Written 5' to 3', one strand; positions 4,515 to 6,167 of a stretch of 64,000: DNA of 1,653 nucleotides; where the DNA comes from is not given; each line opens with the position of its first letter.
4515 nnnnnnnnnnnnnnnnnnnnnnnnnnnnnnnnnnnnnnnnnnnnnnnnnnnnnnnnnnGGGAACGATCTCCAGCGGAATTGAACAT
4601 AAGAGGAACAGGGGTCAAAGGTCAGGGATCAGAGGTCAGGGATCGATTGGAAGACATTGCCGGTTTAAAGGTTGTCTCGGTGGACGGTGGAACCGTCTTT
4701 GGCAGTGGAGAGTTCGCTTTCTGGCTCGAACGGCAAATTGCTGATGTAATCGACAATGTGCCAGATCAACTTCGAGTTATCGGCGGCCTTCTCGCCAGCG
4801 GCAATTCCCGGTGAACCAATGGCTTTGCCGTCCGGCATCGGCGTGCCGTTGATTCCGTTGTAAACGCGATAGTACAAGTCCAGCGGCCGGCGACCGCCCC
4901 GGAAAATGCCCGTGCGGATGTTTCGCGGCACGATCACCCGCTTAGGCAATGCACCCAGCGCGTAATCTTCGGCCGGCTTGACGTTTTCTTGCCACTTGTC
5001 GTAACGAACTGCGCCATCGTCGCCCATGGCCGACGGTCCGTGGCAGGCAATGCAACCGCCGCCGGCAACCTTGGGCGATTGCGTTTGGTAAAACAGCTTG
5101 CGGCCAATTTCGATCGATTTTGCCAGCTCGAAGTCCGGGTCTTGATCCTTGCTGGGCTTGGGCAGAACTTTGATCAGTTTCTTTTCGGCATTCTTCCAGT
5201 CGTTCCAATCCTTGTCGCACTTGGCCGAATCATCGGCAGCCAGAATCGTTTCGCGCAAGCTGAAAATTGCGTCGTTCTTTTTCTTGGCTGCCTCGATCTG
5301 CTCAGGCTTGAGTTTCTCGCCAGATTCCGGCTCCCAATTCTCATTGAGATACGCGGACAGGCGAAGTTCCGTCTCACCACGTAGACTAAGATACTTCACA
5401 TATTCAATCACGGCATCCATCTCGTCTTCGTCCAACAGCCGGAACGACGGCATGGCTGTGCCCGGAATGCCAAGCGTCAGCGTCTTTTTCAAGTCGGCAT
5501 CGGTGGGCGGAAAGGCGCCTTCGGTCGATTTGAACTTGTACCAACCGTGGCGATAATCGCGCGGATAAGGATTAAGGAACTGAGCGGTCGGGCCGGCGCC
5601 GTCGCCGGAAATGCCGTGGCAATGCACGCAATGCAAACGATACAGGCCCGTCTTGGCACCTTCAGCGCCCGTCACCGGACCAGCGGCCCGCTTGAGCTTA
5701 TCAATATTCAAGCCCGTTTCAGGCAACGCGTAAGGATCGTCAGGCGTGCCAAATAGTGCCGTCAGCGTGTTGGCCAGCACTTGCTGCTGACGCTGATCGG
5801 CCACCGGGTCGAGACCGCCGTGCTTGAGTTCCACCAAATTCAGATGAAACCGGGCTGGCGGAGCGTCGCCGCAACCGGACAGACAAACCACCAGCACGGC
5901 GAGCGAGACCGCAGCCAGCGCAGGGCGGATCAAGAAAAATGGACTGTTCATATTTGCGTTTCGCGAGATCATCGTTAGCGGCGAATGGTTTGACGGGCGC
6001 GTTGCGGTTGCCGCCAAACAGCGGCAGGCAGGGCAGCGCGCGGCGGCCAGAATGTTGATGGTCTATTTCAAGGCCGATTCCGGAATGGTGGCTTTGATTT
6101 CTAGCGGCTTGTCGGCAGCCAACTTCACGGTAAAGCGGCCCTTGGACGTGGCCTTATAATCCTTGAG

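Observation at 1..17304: Whole quinol-to-oxygen chain encoded as one co-linear 17-kb minus-strand cluster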

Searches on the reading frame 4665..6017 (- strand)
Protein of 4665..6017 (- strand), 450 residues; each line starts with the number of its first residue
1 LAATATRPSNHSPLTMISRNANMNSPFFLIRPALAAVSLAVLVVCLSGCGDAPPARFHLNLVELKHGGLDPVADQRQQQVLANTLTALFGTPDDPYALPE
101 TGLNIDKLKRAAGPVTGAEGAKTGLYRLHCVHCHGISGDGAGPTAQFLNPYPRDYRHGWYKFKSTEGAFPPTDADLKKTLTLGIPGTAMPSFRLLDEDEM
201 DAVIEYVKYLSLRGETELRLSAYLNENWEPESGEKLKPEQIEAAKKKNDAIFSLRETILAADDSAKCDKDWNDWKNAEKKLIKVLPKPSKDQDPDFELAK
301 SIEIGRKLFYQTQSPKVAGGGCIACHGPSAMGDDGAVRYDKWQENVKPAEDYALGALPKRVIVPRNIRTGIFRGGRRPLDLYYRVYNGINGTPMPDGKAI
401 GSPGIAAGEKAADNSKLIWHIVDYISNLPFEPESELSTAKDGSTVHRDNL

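Call 5: search_protein_families(library=pfam, proteins=[window:4665-6017:-], max_evalue=0.01)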
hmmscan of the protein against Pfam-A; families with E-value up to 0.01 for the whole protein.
window:4665-6017:- (450 aa): 2 families
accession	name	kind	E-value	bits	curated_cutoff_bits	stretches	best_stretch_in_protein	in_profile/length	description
PF00034.26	Cytochrom_C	-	2.8e-14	54.6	21.3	1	125-210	7-89/90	Cytochrome c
PF13442.11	Cytochrome_CBB3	-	8.7e-11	42.4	27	1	124-207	8-68/68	Cytochrome C oxidase, cbb3-type, subunit III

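Call 21: find_related_loci(query=A1, collection=genome_contigs, flank=10000)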
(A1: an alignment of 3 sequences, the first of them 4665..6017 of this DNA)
Query A1 (450 aa) in genome_contigs; peptide patterns used: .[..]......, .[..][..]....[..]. (x = any residue, [..] = any of these).
374 stretches matched a pattern; 329 encode a relative of the query (tblastn E <= 1e-3); the best 80 are kept; 80 distinct loci.
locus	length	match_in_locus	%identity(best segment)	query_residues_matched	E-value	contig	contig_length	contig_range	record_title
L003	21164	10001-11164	45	23-435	8e-103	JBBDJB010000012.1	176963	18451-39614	MAG: Pirellulales bacterium isolate LejiaA_63_55 Lejia_A_133_length_176963_cov_33, whole genome shotgun sequence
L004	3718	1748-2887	47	39-450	6e-103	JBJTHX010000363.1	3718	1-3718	MAG: Planctomycetia bacterium isolate samp_4313_semibin_17 samp_4313_1496640, whole genome shotgun sequence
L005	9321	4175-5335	45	33-450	2e-100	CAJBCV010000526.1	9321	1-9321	MAG: uncultured Planctomycetaceae bacterium isolate Loc090907-1m_bin-358 genome assembly, contig: bin-358:526/573, whole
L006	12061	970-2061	44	44-435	5e-99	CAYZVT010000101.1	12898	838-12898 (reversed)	MAG TPA_asm: uncultured Pirellulales bacterium isolate SRP263527_co1_258 genome assembly, contig: NODE_4163_length_12898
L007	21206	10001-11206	44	32-450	2e-98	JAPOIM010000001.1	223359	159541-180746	MAG: Planctomycetota bacterium isolate bin36 NODE_1_length_223359_cov_2.091328, whole genome shotgun sequence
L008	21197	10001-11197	43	37-445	6e-97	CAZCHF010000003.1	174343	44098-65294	MAG TPA_asm: uncultured Candidatus Kuenenia sp. isolate binchicken_co319_190 genome assembly, contig: NODE_105_length_17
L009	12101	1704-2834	45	30-436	8e-97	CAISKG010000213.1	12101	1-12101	MAG: uncultured Planctomycetaceae bacterium isolate LaPlata_bin-3722 genome assembly, contig: bin-3722:213/646, whole ge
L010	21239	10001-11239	43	36-434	7e-97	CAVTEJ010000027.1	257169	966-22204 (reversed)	MAG: uncultured Planctomycetota bacterium isolate MFD00822.bin.2.173 genome assembly, contig: contig_69957, whole genome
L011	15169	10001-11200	42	9-436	1e-96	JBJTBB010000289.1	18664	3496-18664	MAG: Planctomycetaceae bacterium isolate samp_4332_semibin_209 samp_4332_1329271, whole genome shotgun sequence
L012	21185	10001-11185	41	37-450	2e-96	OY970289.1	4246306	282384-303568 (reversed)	MAG: Pirellulales bacterium isolate MFD05442.bin.c.2 genome assembly, chromosome: 1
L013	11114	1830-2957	45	30-436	3e-96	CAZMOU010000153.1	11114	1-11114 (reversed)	MAG TPA_asm: uncultured Chitinophaga sp. isolate binchicken_co298_368 genome assembly, contig: NODE_11505_length_11114_c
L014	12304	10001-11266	42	8-436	3e-96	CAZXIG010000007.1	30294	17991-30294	MAG TPA_asm: uncultured Candidatus Kuenenia sp. isolate binchicken_co393_25 genome assembly, contig: NODE_883_length_302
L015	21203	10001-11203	43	9-450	3e-96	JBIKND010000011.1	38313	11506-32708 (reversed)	MAG: Pirellulales bacterium isolate ME2014-09-21_3300035681_group5_bin192 Rohwer_bin1714_scaffold_423_c1, whole genome s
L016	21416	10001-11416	37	32-436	3e-96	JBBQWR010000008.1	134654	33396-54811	MAG: Pirellulales bacterium isolate Co_metawrap_2068 Cmw_2068_k141_13172087_length_134654_cov_14.9992, whole genome shot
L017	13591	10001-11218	43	7-436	5e-96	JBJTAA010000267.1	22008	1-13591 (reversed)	MAG: Planctomycetota bacterium isolate samp_4432_metabat2_25 samp_4432_1446506, whole genome shotgun sequence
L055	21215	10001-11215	42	36-450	2e-92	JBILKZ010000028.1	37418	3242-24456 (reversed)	MAG: Pirellulales bacterium isolate ME2017-07-18_3300034272_group7_bin91 Rohwer_bin1743_scaffold_269_c1, whole genome sh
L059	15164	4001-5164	40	36-437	6e-92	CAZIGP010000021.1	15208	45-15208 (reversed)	MAG TPA_asm: uncultured Pirellulales bacterium isolate SRP237561_co1_37 genome assembly, contig: NODE_6898_length_15208_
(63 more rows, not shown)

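Call 31: search_protein_families(library=ncbifam, proteins=[window:4665-6017:-], max_evalue=0.001)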
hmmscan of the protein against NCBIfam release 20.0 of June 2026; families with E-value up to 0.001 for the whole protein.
window:4665-6017:- (450 aa): 2 families
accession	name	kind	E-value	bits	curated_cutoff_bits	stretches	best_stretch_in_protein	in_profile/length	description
TIGR00782.1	ccoP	equivalog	1.1e-05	24.9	179.95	0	118-212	106-194/285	cytochrome-c oxidase, cbb3-type subunit III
NF033864.1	cytochrome579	equivalog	7.2e-05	22.6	280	0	129-160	61-92/179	cytochrome 579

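Call 43: search_protein_families(library=pfam, proteins=[L007:17738-18415:+, L007:18412-18861:+, L007:18874-19359:+, L055:17677-18399:+, L055:18396-18878:+, L055:18906-19286:+, L055:19283-20344:+, L059:11636-12523:+, L059:12548-13480:+, L059:13390-14172:+], max_evalue=0.001)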
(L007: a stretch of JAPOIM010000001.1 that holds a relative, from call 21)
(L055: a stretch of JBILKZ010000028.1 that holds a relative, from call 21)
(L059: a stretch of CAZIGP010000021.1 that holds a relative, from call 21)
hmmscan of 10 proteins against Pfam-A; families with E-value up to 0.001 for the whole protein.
L007:17738-18415:+ (225 aa): 1 family
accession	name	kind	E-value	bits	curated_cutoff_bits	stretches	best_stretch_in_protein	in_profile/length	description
PF02630.20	SCO1-SenC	-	3.1e-17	63.2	22.8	1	60-167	2-107/134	SCO1/SenC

L007:18412-18861:+ (149 aa): 2 families
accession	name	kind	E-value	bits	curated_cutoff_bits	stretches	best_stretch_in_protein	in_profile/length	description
PF04238.17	DUF420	-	5.9e-45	153.2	30.5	1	9-137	1-130/130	Protein of unknown function (DUF420)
PF10067.14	DUF2306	-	0.00061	20.4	31.6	0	14-60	67-115/147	Predicted membrane protein (DUF2306)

L007:18874-19359:+ (161 aa): 0 families

L055:17677-18399:+ (240 aa): 2 families
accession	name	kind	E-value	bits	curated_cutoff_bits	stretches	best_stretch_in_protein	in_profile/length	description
PF02630.20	SCO1-SenC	-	2.2e-19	70.2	22.8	1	73-180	2-107/134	SCO1/SenC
PF00578.27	AhpC-TSA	-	0.00029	21.2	26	1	69-144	2-77/124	AhpC/TSA family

L055:18396-18878:+ (160 aa): 3 families
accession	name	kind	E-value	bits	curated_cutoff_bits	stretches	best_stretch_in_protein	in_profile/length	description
PF04238.17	DUF420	-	1.3e-43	148.9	30.5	1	10-138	1-130/130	Protein of unknown function (DUF420)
PF10067.14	DUF2306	-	0.00012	22.7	31.6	0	85-135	2-53/147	Predicted membrane protein (DUF2306)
PF10724.14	DUF2516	-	0.00065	20.4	30.6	1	87-138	8-59/92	Protein of unknown function (DUF2516)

L055:18906-19286:+ (126 aa): 0 families

L055:19283-20344:+ (353 aa): 0 families

L059:11636-12523:+ (295 aa): 3 families
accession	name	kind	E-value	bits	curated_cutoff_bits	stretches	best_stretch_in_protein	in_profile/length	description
PF00005.33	ABC_tran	-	1.5e-32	113.5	25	1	22-165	1-136/137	ABC transporter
PF13304.12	AAA_21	-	2.5e-09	38.1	27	1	96-197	185-299/304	AAA domain, putative AbiEii toxin, Type IV TA system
PF02463.25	SMC_N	-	0.00036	20.5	40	1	34-207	26-211/220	RecF/RecN/SMC N terminal domain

L059:12548-13480:+ (310 aa): 3 families
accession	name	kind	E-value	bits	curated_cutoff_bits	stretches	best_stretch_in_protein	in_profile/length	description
PF01061.29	ABC2_membrane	-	1.7e-25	90.2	26.9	1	52-260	4-210/211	ABC-2 type transporter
PF12698.13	ABC2_membrane_3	-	5.1e-18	65.7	31.6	1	97-298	155-346/347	ABC-2 family transporter protein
PF12679.13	ABC2_membrane_2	-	2.1e-05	24.4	27.2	1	109-280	73-246/283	ABC-2 family transporter protein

L059:13390-14172:+ (260 aa): 3 families
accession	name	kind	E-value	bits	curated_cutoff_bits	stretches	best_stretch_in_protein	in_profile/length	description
PF02630.20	SCO1-SenC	-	2.9e-17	63.3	22.8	1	87-190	2-103/134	SCO1/SenC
PF00578.27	AhpC-TSA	-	8.6e-05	22.9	26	1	85-219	4-101/124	AhpC/TSA family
PF08534.16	Redoxin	-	0.00043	20.5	26.6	1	83-215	3-131/148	Redoxin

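Call 47: search_solved_structures(query=window:4665-6017:-, max_evalue=0.01)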
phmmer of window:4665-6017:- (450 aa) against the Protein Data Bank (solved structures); distinct sequences matched with E-value up to 0.01: 2.
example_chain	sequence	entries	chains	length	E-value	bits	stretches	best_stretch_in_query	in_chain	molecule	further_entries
6h5l_B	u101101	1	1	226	1.8e-23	86.1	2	124-211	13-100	Conserved hypothetical cytochrome protein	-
6lod_E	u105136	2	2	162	0.0015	20.4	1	125-155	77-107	Cytochrome c domain-containing protein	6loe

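Call 49: search_solved_structures(query=window:4665-6017:-, max_evalue=0.01, show_alignments=1)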
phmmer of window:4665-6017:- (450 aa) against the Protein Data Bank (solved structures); distinct sequences matched with E-value up to 0.01: 2.
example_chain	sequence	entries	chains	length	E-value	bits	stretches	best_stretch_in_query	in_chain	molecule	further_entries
6h5l_B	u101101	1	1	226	1.8e-23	86.1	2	124-211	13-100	Conserved hypothetical cytochrome protein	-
6lod_E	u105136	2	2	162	0.0015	20.4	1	125-155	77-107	Cytochrome c domain-containing protein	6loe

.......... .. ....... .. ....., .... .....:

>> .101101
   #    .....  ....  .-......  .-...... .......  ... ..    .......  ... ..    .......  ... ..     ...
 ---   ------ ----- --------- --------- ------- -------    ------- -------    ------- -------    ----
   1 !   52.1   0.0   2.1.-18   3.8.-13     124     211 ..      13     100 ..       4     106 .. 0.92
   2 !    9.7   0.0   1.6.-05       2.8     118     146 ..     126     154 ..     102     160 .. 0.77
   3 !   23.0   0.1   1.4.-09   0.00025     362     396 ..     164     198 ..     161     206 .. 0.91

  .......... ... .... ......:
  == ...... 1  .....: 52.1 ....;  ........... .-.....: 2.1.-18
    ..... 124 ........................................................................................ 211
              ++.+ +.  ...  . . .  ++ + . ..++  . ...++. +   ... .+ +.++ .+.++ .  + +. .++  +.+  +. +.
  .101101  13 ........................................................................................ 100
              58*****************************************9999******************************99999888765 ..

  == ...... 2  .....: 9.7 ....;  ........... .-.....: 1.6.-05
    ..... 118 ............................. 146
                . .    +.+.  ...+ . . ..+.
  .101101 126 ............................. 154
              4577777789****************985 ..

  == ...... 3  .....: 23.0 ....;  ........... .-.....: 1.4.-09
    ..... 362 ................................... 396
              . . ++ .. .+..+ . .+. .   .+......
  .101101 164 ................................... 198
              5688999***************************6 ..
